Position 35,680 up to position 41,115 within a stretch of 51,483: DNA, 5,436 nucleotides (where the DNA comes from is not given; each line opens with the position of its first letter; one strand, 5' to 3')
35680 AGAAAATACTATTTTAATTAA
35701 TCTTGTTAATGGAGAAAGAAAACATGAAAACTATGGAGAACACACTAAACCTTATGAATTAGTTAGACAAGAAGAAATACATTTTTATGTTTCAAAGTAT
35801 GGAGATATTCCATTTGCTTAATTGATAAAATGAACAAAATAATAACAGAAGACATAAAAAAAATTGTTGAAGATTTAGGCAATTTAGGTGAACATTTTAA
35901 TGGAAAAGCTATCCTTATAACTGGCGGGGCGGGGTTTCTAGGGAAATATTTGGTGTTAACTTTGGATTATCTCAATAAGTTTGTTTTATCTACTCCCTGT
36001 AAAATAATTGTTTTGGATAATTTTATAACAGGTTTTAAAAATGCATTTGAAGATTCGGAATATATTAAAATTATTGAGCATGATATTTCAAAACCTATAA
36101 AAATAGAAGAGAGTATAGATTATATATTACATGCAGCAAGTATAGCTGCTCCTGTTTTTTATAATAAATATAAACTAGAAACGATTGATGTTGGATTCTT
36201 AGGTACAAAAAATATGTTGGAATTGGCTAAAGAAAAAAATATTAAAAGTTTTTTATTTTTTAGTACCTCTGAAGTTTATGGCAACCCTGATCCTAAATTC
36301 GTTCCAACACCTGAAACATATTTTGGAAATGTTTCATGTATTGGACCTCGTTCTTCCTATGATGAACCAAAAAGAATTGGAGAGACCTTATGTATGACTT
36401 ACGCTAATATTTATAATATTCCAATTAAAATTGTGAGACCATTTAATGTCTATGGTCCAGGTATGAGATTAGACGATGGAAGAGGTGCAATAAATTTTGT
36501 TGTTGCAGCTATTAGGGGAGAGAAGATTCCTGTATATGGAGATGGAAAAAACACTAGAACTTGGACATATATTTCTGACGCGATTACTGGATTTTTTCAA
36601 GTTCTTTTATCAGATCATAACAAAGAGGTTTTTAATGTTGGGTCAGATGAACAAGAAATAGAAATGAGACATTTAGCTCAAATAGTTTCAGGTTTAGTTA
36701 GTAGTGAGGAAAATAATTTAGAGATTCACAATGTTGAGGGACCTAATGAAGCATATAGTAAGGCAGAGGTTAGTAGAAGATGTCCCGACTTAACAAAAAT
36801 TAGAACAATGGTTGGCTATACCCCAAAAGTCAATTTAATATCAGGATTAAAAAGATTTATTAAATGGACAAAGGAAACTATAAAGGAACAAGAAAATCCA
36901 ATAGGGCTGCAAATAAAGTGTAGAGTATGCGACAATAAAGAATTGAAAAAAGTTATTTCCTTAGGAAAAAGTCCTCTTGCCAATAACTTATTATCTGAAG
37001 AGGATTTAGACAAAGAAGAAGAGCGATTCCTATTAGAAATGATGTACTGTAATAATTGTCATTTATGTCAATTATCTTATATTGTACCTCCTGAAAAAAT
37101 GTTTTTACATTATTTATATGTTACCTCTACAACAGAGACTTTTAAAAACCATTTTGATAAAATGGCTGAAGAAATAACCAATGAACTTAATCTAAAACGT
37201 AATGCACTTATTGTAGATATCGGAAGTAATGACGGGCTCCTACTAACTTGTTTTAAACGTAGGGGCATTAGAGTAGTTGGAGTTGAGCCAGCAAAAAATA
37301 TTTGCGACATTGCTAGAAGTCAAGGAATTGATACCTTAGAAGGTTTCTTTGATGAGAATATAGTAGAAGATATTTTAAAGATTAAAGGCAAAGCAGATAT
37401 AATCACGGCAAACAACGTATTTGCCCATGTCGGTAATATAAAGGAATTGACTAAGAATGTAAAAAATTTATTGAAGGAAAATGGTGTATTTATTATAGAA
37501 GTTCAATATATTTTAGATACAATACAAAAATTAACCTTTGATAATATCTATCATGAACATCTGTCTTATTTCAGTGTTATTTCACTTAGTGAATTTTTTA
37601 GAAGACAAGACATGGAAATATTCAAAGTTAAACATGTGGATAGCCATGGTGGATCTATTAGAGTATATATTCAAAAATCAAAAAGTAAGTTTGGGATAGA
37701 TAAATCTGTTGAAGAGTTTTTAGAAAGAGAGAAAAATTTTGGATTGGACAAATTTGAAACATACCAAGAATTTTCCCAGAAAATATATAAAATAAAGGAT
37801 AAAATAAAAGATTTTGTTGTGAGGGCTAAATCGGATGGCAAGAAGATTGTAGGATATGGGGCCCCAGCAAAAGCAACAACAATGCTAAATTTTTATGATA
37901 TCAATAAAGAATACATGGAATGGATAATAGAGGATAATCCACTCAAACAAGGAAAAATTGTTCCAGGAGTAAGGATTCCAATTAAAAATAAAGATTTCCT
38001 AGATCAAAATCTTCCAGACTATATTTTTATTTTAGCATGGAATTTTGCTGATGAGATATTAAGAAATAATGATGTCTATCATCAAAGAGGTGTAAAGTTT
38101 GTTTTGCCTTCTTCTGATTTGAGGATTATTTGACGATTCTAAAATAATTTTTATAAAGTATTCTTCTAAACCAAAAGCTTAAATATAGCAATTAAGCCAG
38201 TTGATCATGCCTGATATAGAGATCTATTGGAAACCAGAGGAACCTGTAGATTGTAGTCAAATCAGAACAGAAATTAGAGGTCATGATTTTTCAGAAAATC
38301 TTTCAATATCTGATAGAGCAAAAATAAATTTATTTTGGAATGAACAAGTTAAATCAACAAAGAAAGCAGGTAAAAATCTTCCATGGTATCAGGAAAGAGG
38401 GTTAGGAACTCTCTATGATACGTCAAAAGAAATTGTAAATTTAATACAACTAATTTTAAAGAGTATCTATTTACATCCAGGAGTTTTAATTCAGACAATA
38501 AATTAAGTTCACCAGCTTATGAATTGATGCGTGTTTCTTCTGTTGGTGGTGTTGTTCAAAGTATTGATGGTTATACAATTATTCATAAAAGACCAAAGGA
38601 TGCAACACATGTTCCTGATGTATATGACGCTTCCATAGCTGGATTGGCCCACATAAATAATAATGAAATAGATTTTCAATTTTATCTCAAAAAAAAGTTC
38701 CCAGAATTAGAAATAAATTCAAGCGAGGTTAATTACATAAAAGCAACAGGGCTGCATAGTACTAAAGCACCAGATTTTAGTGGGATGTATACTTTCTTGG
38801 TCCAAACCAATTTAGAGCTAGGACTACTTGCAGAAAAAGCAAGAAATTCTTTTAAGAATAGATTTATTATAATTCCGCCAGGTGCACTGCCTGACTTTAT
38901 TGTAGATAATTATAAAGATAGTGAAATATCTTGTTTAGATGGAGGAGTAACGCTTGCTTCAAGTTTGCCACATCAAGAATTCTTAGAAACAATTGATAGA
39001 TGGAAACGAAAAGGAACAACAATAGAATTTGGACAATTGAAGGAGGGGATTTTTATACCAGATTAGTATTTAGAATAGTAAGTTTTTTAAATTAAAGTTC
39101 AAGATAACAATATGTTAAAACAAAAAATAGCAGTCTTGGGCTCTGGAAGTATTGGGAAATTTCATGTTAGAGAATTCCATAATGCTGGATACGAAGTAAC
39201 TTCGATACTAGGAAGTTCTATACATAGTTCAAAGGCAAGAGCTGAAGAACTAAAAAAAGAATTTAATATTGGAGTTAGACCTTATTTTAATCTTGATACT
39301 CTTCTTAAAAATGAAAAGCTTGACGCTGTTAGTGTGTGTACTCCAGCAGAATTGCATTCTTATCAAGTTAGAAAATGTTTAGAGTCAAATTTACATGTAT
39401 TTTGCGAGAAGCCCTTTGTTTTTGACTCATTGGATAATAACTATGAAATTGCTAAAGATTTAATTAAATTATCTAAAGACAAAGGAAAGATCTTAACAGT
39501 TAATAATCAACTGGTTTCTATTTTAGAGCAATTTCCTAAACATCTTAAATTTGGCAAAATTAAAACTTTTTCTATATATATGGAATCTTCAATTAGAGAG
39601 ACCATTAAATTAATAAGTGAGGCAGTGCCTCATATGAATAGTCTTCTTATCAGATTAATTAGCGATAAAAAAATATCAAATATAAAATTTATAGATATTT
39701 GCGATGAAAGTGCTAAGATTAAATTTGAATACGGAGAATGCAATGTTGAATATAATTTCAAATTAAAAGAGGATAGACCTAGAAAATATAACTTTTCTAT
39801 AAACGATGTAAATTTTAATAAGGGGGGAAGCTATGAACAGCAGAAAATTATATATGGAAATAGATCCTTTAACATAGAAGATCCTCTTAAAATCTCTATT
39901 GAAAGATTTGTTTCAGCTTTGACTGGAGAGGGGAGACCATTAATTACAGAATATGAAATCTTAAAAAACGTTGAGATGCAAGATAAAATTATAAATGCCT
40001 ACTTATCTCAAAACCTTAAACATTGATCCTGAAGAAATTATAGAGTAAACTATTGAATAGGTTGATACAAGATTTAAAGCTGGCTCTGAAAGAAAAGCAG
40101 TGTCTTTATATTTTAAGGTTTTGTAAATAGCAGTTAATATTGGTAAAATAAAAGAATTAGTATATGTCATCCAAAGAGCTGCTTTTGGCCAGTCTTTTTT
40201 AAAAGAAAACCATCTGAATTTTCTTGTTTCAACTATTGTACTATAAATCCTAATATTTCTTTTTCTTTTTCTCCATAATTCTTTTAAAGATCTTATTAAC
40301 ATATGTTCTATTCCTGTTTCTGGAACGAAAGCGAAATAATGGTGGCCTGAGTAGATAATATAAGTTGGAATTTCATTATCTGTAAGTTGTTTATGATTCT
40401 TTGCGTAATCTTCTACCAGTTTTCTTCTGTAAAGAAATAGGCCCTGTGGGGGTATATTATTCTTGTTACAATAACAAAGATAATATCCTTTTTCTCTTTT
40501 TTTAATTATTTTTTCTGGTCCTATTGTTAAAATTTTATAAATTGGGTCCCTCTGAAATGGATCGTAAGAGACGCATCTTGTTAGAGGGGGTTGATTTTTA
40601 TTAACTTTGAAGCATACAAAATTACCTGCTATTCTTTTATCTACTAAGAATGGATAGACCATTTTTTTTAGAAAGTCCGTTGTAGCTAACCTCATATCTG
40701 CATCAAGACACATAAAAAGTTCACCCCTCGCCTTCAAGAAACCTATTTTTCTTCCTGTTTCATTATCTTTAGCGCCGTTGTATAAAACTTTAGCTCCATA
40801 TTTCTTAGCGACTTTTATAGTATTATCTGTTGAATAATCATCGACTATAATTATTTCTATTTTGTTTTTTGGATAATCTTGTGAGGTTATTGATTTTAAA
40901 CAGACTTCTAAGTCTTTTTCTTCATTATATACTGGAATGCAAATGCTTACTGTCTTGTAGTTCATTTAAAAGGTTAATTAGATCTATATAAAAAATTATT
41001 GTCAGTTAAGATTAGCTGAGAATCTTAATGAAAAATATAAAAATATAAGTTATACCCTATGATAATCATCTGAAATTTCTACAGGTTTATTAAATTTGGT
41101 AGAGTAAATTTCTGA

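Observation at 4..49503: Nine copies of a modular GC-rich nested-hairpin repeat superfamily with shared termini, a shared linker and covarying stems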

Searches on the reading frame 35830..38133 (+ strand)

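Call 46: search_protein_families(library=pfam, proteins=[window:35830-38133:+], max_evalue=0.00001)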
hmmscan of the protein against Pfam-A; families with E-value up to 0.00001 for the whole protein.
window:35830-38133:+ (767 aa): 9 families
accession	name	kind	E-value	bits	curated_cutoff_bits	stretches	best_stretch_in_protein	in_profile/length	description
PF08484.17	Methyltransf_14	-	2.2e-51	174.3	23.5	1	605-760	2-158/160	C-methyltransferase C-terminal domain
PF01370.27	Epimerase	-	4.6e-43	147.8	20.9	1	28-271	1-240/240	NAD dependent epimerase/dehydratase family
PF16363.11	GDP_Man_Dehyd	-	2e-33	116.7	27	1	29-341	1-330/332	GDP-mannose 4,6 dehydratase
PF08421.16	Methyltransf_13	-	8.5e-20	71.1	31.3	1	364-425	1-62/62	Putative zinc binding domain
PF13489.12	Methyltransf_23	-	7.3e-16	58.8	27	1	444-597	8-161/164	Methyltransferase domain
PF01073.25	3Beta_HSD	-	1.2e-15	57.8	22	1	29-248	1-218/280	3-beta hydroxysteroid dehydrogenase/isomerase family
PF07993.18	NAD_binding_4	-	1.4e-11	44.5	20.1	1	92-222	85-217/258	Male sterility protein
PF08242.18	Methyltransf_12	-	6e-10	40.2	30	1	462-554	1-98/98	Methyltransferase domain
PF08241.18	Methyltransf_11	-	5.7e-09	36.9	21.2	1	462-556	1-95/95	Methyltransferase domain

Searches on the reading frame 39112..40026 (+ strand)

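Call 47: search_protein_families(library=pfam, proteins=[window:39112-40026:+], max_evalue=0.00001)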
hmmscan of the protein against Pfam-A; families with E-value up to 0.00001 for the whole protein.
window:39112-40026:+ (304 aa): 1 family
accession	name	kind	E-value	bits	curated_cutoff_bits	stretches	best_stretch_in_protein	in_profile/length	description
PF01408.29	GFO_IDH_MocA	-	3.2e-23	83.1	24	1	5-131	2-119/120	Oxidoreductase family, NAD-binding Rossmann fold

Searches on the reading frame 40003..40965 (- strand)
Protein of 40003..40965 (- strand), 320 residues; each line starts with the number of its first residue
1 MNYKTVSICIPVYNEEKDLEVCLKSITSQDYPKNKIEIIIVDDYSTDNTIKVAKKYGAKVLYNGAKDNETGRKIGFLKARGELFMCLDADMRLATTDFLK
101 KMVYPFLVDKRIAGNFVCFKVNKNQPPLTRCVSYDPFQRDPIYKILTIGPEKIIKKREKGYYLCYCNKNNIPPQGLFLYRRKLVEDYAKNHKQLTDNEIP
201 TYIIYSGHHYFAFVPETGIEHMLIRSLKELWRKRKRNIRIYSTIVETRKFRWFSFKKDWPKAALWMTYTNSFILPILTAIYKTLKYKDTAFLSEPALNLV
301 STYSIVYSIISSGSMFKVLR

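Call 47: search_protein_families(library=pfam, proteins=[window:40003-40965:-], max_evalue=0.00001)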
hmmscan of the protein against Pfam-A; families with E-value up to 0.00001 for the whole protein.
window:40003-40965:- (320 aa): 2 families
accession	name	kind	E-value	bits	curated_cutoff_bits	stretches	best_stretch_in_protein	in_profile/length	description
PF00535.33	Glycos_transf_2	-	3.1e-26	92.7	23.3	1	7-187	1-167/168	Glycosyl transferase family 2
PF10111.15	Glyco_tranf_2_2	-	6.7e-07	29.5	27.3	1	7-103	1-103/276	Glycosyltransferase like family 2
